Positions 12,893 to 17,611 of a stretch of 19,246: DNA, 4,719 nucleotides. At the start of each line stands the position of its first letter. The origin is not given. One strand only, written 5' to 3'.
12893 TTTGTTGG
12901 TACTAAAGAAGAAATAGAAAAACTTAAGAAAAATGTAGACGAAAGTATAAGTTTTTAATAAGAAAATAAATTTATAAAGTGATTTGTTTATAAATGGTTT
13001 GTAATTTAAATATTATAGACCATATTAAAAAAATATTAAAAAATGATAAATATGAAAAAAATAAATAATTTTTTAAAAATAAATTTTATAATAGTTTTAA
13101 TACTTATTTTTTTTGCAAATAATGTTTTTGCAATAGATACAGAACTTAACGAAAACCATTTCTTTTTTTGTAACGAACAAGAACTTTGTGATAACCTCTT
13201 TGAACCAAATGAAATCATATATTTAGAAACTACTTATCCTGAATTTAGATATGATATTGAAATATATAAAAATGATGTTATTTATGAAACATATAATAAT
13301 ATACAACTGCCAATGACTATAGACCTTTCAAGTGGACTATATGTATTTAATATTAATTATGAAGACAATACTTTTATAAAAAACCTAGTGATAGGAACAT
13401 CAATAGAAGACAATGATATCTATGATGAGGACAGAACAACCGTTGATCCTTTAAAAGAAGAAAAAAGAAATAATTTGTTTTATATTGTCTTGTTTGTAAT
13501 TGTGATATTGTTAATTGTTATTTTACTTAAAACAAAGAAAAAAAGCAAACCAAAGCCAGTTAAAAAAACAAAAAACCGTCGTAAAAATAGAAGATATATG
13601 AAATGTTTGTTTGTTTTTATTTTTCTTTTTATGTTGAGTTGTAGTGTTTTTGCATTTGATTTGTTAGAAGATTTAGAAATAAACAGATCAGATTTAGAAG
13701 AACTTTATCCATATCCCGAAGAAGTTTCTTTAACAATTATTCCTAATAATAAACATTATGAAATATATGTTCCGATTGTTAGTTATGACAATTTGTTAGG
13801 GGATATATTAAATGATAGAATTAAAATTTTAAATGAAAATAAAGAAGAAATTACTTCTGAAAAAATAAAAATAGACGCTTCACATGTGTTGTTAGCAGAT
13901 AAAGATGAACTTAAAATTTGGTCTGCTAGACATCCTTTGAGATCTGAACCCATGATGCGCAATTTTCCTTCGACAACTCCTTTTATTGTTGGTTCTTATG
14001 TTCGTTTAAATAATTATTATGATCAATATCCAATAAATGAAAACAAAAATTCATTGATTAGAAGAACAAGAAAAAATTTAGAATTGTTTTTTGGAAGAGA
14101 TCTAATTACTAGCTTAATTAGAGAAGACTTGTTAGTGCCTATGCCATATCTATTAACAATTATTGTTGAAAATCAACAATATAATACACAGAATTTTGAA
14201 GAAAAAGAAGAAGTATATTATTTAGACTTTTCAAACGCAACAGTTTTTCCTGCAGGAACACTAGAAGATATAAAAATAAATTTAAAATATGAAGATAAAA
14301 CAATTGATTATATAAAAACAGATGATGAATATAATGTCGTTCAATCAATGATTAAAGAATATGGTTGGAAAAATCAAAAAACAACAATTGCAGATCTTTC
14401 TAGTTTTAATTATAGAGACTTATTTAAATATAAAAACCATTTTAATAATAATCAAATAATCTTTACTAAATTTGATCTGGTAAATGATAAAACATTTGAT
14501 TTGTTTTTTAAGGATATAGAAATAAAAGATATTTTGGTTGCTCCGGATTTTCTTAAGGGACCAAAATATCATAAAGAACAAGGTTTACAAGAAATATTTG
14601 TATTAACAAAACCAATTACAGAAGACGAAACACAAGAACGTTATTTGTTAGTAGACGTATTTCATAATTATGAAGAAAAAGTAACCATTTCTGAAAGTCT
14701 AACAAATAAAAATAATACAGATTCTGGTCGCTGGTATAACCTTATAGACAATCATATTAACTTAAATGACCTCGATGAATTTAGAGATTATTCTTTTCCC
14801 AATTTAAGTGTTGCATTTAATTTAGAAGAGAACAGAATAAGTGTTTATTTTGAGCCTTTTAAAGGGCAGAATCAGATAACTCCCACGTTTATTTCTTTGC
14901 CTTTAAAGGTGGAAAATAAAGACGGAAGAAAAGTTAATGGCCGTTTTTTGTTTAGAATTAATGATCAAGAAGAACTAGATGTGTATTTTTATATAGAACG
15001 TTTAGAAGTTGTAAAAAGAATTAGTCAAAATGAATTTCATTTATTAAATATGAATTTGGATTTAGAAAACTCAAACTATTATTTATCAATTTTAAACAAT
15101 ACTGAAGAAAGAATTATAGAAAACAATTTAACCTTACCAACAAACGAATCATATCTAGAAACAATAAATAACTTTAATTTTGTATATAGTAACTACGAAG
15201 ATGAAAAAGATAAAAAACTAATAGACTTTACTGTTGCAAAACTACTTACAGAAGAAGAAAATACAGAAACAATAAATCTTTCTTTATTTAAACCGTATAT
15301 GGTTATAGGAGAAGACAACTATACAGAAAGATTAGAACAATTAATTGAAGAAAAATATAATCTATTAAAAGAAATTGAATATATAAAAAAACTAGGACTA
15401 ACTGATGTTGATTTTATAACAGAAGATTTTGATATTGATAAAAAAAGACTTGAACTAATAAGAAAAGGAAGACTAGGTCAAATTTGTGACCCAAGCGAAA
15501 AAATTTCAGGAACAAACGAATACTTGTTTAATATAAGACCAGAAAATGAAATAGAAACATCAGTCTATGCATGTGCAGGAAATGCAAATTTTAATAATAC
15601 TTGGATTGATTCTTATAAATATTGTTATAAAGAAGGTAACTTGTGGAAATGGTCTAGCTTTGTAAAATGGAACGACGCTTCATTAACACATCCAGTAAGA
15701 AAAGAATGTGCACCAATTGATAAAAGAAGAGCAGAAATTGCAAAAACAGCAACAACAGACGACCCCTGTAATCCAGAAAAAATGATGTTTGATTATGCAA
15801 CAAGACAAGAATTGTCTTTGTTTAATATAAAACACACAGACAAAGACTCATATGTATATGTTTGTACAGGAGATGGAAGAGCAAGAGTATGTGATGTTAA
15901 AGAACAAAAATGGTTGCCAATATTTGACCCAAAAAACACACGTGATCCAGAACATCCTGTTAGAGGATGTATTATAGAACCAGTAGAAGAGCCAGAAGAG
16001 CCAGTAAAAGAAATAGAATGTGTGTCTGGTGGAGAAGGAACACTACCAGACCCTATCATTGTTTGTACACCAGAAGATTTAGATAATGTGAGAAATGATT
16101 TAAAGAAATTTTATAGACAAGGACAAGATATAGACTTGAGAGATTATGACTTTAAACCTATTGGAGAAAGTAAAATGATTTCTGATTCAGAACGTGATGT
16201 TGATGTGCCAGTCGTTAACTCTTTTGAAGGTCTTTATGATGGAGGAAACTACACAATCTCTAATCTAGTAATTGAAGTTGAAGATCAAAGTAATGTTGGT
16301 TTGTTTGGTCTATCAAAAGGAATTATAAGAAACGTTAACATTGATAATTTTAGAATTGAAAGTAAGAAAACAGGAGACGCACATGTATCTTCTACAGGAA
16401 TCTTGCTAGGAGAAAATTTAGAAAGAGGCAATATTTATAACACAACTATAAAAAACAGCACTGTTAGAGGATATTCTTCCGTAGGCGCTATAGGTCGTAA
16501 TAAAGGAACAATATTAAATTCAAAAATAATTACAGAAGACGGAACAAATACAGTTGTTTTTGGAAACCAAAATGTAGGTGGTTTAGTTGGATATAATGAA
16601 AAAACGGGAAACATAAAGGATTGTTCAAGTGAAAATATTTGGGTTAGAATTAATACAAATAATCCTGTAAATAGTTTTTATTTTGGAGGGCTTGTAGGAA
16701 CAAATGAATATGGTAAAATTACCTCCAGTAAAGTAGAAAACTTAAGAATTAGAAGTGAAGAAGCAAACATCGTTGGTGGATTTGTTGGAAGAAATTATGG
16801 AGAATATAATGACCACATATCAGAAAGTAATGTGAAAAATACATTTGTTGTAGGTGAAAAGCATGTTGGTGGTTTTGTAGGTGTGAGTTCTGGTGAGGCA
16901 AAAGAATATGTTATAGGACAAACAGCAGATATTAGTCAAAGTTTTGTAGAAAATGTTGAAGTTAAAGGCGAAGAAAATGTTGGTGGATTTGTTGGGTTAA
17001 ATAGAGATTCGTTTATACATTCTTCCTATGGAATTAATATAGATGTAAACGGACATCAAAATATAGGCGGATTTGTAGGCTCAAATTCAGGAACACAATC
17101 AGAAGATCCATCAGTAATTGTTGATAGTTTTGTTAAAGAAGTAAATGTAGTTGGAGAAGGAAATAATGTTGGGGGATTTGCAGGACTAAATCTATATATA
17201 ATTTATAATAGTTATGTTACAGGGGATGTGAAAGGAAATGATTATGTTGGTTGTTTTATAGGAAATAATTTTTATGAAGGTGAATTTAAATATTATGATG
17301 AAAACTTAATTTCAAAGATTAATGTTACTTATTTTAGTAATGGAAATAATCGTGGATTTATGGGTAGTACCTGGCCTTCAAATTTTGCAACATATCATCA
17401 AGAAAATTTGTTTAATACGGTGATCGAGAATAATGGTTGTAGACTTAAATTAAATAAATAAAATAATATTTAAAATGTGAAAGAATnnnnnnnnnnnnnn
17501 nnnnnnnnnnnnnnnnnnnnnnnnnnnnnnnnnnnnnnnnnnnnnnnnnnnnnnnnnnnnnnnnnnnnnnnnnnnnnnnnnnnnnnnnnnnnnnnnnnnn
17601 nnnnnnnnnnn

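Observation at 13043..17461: Giant N-terminally anchored surface protein tipped by a GLUG beta-helix: candidate cell-cell attachment adhesin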

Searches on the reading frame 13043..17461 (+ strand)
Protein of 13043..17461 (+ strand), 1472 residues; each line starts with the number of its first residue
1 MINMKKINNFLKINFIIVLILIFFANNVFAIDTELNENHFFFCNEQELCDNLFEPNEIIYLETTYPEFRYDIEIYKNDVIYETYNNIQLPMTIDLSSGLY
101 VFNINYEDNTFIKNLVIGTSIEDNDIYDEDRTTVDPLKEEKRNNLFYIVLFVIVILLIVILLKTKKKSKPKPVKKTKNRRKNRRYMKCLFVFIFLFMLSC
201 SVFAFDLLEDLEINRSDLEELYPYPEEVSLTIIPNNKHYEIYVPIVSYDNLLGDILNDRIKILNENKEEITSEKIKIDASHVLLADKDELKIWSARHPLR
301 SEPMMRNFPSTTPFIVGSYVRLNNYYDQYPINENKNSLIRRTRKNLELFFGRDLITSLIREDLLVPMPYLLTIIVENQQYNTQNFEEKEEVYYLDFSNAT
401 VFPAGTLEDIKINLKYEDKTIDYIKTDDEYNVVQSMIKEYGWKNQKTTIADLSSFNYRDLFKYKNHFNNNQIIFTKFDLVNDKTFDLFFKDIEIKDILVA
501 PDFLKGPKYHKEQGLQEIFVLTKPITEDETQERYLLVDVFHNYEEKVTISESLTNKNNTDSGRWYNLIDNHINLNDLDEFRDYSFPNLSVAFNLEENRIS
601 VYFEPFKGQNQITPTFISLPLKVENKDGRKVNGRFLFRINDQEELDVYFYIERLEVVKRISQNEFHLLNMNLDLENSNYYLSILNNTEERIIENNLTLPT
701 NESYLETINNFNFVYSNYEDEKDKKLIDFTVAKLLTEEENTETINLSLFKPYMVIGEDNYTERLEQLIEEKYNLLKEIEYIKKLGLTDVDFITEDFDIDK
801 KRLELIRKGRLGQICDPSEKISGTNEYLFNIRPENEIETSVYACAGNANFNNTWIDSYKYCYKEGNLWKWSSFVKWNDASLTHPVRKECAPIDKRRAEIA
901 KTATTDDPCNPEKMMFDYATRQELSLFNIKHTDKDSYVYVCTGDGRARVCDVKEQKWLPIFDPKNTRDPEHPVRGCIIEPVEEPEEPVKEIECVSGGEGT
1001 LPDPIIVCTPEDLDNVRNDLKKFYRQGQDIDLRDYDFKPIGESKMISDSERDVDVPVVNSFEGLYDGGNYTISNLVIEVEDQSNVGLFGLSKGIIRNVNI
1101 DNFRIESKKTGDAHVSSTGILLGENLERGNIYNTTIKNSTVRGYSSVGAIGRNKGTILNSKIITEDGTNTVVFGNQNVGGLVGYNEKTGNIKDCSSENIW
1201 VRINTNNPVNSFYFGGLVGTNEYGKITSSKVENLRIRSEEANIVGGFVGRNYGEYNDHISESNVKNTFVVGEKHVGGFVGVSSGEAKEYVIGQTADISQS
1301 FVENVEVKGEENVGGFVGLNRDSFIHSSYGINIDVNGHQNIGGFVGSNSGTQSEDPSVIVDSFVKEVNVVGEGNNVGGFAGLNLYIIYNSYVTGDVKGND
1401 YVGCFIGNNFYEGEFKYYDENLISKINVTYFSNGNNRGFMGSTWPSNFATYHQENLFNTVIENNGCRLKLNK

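Call 4: search_protein_families(library=pfam, proteins=[window:13043-17461:+], max_evalue=1)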
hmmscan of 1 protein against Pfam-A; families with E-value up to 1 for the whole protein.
window:13043-17461:+ (1472 aa): 6 families
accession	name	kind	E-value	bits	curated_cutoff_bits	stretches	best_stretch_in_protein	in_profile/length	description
PF07581.17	Glug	-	1.6e-20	72.4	20.5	4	1174-1200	1-26/28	The GLUG motif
PF00001.26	7tm_1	-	0.00036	20.5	30.5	1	146-206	162-223/260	7 transmembrane receptor (rhodopsin family)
PF08846.15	DUF1816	-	0.0094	16.4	27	1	1198-1233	7-42/65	Domain of unknown function (DUF1816)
PF05296.19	TAS2R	-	0.016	14.8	22.2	1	145-207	191-254/303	Taste receptor protein (TAS2R)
PF19554.4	DUF6077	-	0.054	12.7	27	1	146-205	71-132/354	Family of unknown function (DUF6077)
PF04647.20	AgrB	-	0.52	10.1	23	1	145-198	104-159/185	Accessory gene regulator B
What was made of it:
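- On GLUG motif-containing proteins (Pfam PF07581): 72.4 bits against a 20.5 cut-off with 4 stretches (call 4).
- On M26 IgA1-specific metalloendopeptidases (ZmpA/IgA1P): No peptidase family at E<=1 (call 4). None is listed at E<=1 in Pfam (call 4).
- On Type V autotransporter passengers (serine-type IgA1 protease class): No autotransporter family is detected (call 4).
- On SPEARE proteins: None is detected by Pfam at E<=1 (call 4).
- Closest known: Archaeal GLUG motif-containing proteins with a hydrophobic or pilin-like N-terminus. Different: It has no pilin or class III hit (call 4).
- Closest known: SPEARE giant surface proteins of Nanohaloarchaeota. Different: None of these domains is detected here (call 4).
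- Checked: Pfam GLUG scores E=1.6e-20, 72.4 bits, against a cut-off of 20.5 (call 4).
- GLUG domain: Pfam 72.4 bits against a 20.5 cut-off (call 4). No glycoside hydrolase or lyase Pfam family hits at E<=1 (call 4).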

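Call 9: find_homologous_proteins(query=window:13043-17458:+, max_evalue=0.001)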
Query window:13043-17458:+ (1472 aa): 1 proteins with E <= 0.001 among 8000 candidates.
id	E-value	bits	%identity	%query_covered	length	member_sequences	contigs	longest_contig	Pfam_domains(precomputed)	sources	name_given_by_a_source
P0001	0.0e+0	3340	100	100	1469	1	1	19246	PF07581.18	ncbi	-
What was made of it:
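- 13043..13132 (+): Signal peptide 1 (aa 1-30, '............|ID'). Met4 at 13052 is an alternative start. NCBI's gene call starts at Met4 (call 9).
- Checked: NCBI's gene call starts at Met4 and gives 1469 aa (call 9).
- Tried and rejected: Full-length word-index search returned only the protein itself, because the index was saturated by repeat words (call 9).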

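Call 20: find_encoding_contigs(protein=P0001, flank=10000, max_places=4)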
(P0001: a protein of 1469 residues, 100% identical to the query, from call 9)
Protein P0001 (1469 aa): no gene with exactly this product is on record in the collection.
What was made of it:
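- Tried and rejected: find_encoding_contigs has no record for P0001 itself (call 20).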

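Call 21: find_encoding_contigs(protein=P0124, flank=10000, max_places=6)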
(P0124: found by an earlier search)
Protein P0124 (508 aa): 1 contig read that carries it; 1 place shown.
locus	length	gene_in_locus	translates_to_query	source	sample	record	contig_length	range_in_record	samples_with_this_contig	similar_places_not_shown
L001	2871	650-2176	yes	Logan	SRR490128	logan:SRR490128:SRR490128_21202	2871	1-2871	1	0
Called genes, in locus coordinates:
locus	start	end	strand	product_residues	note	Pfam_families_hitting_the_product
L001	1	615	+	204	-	?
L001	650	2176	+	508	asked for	-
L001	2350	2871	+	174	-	?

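Call 22: find_encoding_contigs(protein=P0125, flank=10000, max_places=6)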
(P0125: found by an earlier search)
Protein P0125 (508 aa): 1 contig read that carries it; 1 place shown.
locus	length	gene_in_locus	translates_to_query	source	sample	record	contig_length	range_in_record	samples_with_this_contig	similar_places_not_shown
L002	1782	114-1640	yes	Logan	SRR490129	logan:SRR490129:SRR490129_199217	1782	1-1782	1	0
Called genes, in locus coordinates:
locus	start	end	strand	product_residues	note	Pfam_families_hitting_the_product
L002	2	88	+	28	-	?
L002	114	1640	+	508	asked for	-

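Call 52: search_protein_families(library=ncbifam, proteins=[window:13043-17458:+], max_evalue=0.01)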
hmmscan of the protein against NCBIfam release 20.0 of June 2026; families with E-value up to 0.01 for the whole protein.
window:13043-17458:+ (1472 aa): 1 family
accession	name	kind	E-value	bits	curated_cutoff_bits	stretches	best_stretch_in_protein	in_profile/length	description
TIGR04370.1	glyco_rpt_poly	subfamily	0.0011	18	40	1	144-213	43-114/396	oligosaccharide repeat unit polymerase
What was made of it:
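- On Archaeal type IV pilin-like (class III signal) surface proteins: No such hit for the window protein at E<=1 in Pfam or E<=0.01 in NCBIfam (calls 4, 52).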

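Call 67: find_related_loci(query=window:13598-17458:+, collection=metagenome_contigs, flank=3000)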
Query window:13598-17458:+ (1287 aa) in metagenome_contigs; peptide patterns used: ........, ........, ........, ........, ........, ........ (x = any residue, [..] = any of these).
76 stretches matched a pattern; 1 encode a relative of the query (tblastn E <= 1e-3); 1 distinct loci.
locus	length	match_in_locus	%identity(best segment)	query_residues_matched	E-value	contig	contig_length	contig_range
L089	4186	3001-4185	100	1-395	0e+0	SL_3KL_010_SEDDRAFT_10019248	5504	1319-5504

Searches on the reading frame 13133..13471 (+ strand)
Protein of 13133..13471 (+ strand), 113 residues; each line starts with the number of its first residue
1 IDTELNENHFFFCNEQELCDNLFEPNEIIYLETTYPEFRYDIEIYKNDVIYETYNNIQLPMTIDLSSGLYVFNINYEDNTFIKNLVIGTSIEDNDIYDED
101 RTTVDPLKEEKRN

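Call 51: search_protein_families(library=pfam, proteins=[window:13133-13471:+], max_evalue=0.1)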
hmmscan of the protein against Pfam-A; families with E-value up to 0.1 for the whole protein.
window:13133-13471:+ (113 aa): 0 families
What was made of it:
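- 13133..13471 (+): Small acidic ectodomain (aa 31-143; 26 D/E against 7 K/R; Cys43 and Cys49). Orphan. No Pfam hit (call 51).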
